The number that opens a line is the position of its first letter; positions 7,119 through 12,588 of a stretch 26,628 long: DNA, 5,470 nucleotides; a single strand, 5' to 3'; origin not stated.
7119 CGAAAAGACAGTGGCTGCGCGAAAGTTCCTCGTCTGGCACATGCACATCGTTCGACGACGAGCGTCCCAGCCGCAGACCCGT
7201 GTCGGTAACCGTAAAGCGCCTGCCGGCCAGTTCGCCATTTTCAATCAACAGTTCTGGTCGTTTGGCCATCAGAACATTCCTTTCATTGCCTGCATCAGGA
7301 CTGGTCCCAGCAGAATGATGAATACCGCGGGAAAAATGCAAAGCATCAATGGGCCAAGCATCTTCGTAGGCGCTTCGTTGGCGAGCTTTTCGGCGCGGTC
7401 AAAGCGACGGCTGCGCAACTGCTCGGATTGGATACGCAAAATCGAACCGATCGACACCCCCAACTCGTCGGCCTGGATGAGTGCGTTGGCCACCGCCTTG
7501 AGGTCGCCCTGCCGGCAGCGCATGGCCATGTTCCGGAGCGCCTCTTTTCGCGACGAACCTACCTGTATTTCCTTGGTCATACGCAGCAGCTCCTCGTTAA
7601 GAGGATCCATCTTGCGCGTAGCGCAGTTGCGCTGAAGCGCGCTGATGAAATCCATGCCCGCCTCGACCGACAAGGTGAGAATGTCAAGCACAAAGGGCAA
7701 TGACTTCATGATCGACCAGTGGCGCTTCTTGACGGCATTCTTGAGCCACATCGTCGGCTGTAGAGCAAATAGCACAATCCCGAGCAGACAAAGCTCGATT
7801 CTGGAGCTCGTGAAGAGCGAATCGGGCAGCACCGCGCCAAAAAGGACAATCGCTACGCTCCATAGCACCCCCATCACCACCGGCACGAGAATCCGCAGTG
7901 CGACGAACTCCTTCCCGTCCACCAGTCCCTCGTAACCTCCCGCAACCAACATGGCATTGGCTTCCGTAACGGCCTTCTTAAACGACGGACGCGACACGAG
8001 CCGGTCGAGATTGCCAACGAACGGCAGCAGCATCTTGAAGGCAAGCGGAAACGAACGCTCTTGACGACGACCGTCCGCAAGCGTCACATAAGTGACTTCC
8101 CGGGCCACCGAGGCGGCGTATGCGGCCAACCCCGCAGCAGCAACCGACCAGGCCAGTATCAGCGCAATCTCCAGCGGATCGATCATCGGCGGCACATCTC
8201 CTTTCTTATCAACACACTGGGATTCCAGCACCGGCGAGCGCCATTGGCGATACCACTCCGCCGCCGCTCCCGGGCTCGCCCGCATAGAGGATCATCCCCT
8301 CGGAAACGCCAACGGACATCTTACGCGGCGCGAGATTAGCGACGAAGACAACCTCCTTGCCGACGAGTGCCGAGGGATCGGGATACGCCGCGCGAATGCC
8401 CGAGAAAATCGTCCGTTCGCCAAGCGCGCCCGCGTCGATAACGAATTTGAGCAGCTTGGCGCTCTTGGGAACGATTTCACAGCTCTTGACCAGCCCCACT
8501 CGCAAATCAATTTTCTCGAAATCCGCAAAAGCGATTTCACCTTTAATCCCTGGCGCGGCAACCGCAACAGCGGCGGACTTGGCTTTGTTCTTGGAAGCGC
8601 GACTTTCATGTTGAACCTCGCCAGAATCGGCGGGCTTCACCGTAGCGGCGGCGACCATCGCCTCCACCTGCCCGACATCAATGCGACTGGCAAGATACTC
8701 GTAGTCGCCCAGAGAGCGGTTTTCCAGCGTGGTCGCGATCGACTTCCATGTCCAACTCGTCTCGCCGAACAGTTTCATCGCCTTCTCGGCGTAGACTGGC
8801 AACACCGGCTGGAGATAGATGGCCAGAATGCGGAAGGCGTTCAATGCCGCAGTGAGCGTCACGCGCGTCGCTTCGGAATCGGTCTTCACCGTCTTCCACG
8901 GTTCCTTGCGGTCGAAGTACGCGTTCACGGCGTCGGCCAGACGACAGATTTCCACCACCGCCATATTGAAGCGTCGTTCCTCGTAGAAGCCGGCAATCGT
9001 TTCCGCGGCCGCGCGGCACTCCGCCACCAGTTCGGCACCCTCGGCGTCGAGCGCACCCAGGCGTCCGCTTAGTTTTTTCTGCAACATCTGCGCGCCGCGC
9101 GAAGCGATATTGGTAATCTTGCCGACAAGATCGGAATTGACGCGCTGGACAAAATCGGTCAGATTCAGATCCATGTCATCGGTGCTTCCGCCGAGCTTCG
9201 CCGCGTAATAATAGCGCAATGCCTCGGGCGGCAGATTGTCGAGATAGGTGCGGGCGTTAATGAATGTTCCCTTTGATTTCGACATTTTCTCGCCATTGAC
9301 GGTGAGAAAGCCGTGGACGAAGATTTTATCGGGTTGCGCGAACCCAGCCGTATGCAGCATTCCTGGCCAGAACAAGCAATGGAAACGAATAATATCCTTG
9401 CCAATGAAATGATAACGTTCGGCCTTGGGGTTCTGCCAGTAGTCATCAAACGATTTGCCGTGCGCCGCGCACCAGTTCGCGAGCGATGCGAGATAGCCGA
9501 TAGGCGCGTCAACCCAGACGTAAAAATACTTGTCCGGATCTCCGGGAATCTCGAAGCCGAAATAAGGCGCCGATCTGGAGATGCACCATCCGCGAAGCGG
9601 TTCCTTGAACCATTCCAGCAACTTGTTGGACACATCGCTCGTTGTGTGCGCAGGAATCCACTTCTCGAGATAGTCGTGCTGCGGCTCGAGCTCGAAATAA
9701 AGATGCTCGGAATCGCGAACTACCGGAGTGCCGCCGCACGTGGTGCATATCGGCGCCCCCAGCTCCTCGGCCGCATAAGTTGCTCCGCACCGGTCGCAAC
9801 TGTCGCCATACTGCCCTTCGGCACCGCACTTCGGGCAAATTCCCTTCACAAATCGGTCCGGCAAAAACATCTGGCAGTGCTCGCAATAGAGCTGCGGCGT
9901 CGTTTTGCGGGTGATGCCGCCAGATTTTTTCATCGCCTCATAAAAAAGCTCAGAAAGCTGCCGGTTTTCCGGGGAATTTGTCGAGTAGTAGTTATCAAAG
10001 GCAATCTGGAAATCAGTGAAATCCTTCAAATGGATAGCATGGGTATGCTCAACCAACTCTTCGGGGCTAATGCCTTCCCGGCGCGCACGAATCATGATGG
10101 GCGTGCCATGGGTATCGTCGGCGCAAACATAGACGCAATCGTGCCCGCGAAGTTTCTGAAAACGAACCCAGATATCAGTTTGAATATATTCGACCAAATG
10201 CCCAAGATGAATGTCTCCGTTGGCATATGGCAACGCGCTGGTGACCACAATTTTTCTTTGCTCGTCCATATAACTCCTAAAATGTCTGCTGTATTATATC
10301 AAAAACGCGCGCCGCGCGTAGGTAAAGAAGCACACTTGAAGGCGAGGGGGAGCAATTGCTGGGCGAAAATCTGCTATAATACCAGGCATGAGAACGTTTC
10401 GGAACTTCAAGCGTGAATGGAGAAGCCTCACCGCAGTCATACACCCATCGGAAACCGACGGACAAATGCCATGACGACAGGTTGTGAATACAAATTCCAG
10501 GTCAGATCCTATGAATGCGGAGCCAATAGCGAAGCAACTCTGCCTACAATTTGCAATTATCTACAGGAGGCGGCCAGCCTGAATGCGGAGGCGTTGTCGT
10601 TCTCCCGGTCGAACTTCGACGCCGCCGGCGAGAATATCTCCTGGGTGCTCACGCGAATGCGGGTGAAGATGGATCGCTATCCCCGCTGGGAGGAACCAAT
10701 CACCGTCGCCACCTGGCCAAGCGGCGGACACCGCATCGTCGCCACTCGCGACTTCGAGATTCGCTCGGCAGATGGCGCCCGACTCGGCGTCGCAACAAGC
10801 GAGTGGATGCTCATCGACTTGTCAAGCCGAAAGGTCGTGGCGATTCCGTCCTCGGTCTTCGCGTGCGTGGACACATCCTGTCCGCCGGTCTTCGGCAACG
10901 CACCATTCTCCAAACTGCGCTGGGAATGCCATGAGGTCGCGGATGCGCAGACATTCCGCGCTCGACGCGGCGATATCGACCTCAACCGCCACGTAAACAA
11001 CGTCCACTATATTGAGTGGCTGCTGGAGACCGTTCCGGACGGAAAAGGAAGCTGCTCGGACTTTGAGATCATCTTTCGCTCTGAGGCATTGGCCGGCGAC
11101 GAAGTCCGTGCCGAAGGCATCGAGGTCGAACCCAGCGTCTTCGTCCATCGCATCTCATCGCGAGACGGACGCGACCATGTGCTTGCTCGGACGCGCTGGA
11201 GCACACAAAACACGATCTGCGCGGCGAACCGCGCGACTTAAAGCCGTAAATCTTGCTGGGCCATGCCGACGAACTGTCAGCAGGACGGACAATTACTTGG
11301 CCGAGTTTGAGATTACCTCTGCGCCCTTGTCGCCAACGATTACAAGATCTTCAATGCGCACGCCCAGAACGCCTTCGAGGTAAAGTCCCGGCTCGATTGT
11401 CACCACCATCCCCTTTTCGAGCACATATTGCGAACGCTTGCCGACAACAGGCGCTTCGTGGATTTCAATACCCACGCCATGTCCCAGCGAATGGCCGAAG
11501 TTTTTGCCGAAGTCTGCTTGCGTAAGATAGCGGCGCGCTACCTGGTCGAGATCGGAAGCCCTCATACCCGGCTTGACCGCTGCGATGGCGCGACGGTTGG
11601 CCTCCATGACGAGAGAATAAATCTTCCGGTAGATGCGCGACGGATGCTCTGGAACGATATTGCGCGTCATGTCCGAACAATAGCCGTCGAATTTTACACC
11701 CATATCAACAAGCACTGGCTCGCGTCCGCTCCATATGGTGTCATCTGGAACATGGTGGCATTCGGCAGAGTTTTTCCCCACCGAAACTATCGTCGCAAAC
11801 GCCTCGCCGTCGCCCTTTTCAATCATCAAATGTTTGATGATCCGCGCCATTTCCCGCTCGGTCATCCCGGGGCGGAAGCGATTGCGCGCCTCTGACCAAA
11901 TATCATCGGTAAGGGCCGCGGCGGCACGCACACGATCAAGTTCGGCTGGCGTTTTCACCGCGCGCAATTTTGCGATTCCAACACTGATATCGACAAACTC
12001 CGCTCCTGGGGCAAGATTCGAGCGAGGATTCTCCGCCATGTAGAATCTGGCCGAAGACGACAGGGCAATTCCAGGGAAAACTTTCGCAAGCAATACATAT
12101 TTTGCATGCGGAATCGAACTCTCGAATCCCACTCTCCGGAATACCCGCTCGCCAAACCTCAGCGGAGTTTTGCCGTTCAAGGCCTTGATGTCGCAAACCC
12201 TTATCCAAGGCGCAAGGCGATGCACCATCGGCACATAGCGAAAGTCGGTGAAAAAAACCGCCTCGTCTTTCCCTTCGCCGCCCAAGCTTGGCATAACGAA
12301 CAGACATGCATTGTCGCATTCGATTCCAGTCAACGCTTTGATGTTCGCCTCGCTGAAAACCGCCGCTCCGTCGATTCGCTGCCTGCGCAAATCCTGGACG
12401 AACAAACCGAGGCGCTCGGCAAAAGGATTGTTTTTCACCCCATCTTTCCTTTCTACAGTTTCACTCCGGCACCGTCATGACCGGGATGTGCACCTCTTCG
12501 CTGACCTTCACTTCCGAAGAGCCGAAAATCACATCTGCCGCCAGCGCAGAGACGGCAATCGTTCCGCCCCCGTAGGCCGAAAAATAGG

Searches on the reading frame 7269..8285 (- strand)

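Call 11: search_protein_families(library=pfam, proteins=[window:7269-8285:-], max_evalue=0.001)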
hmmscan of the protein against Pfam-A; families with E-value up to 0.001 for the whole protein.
window:7269-8285:- (338 aa): 1 family
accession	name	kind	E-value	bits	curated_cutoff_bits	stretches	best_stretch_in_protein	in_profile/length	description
PF00482.28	T2SSF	-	4.1e-15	56.3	25.2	1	200-326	2-124/125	Type II secretion system (T2SS), protein F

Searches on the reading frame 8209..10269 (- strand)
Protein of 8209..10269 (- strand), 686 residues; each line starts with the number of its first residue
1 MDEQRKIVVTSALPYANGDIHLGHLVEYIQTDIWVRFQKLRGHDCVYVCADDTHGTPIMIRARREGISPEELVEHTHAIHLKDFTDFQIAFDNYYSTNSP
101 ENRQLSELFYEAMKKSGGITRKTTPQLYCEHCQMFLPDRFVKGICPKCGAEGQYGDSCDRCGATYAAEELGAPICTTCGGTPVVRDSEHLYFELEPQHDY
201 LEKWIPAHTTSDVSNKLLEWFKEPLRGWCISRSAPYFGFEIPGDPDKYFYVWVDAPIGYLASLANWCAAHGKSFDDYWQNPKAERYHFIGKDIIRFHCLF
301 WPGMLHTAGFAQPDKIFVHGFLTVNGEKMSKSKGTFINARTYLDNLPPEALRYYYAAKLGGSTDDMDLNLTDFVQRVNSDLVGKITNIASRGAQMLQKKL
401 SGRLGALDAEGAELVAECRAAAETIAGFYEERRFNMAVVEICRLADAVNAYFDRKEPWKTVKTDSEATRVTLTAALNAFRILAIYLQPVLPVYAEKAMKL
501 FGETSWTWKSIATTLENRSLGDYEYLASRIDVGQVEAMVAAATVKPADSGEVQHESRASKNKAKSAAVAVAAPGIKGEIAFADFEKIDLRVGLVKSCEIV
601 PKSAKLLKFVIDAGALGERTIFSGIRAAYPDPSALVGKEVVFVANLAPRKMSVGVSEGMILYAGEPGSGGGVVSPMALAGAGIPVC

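Call 11: search_protein_families(library=pfam, proteins=[window:8209-10269:-], max_evalue=0.001)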
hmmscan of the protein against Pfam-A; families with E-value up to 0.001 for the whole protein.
window:8209-10269:- (686 aa): 7 families
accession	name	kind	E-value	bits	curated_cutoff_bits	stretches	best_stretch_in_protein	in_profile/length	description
PF09334.17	tRNA-synt_1g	-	1.5e-150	501.7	20.1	1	7-391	1-389/391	tRNA synthetases class I (M)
PF01588.26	tRNA_bind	-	3.5e-18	65.9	27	1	589-675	1-87/96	Putative tRNA binding domain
PF00133.28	tRNA-synt_1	-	5.7e-15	55.4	22.7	1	4-65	22-83/414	tRNA synthetases class I (I, L, M and V)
PF19303.5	Anticodon_3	-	1.1e-11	45.3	23.5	1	406-511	6-112/152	Anticodon binding domain of methionyl tRNA ligase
PF01406.26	tRNA-synt_1e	-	5.7e-10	39.5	27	1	313-356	237-281/301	tRNA synthetases class I (C) catalytic domain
PF01921.24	tRNA-synt_1f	-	1e-06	28.4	27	1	309-363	263-317/360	tRNA synthetases class I (K)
PF08264.19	Anticodon_1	-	1.5e-05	25.4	25.1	1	414-503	4-95/148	Anticodon-binding domain of tRNA ligase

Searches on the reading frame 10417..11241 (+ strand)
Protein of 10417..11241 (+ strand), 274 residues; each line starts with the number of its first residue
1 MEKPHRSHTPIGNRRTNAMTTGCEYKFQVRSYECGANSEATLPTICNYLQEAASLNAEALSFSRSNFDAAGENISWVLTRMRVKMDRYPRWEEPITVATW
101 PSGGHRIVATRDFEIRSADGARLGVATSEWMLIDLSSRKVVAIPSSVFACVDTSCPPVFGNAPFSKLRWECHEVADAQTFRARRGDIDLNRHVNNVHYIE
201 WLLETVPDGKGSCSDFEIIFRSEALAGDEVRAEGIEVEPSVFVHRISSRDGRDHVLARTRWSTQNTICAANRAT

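Call 11: search_protein_families(library=pfam, proteins=[window:10417-11241:+], max_evalue=0.001)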
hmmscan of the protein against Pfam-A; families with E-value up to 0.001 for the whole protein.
window:10417-11241:+ (274 aa): 3 families
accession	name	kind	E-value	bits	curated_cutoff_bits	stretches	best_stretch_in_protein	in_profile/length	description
PF01643.23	Acyl-ACP_TE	-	1.4e-27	96.5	23.7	1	25-149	6-129/131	Acyl-ACP thioesterase N-terminal domain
PF20791.3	Acyl-ACP_TE_C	-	9e-13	48.7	21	1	175-262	7-100/101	Acyl-ACP thioesterase C-terminal domain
PF13279.12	4HBT_2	-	1.1e-06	29.5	25.5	0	185-204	4-23/122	Thioesterase-like superfamily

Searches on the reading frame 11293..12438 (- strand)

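Call 11: search_protein_families(library=pfam, proteins=[window:11293-12438:-], max_evalue=0.001)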
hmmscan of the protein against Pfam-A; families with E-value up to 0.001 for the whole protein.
window:11293-12438:- (381 aa): 2 families
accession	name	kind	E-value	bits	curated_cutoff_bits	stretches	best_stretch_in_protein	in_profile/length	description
PF00557.29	Peptidase_M24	-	6.7e-63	212.7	23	1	169-369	2-207/208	Metallopeptidase family M24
PF01321.24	Creatinase_N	-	9.4e-08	33.1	22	1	10-128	2-117/128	Creatinase/Prolidase N-terminal domain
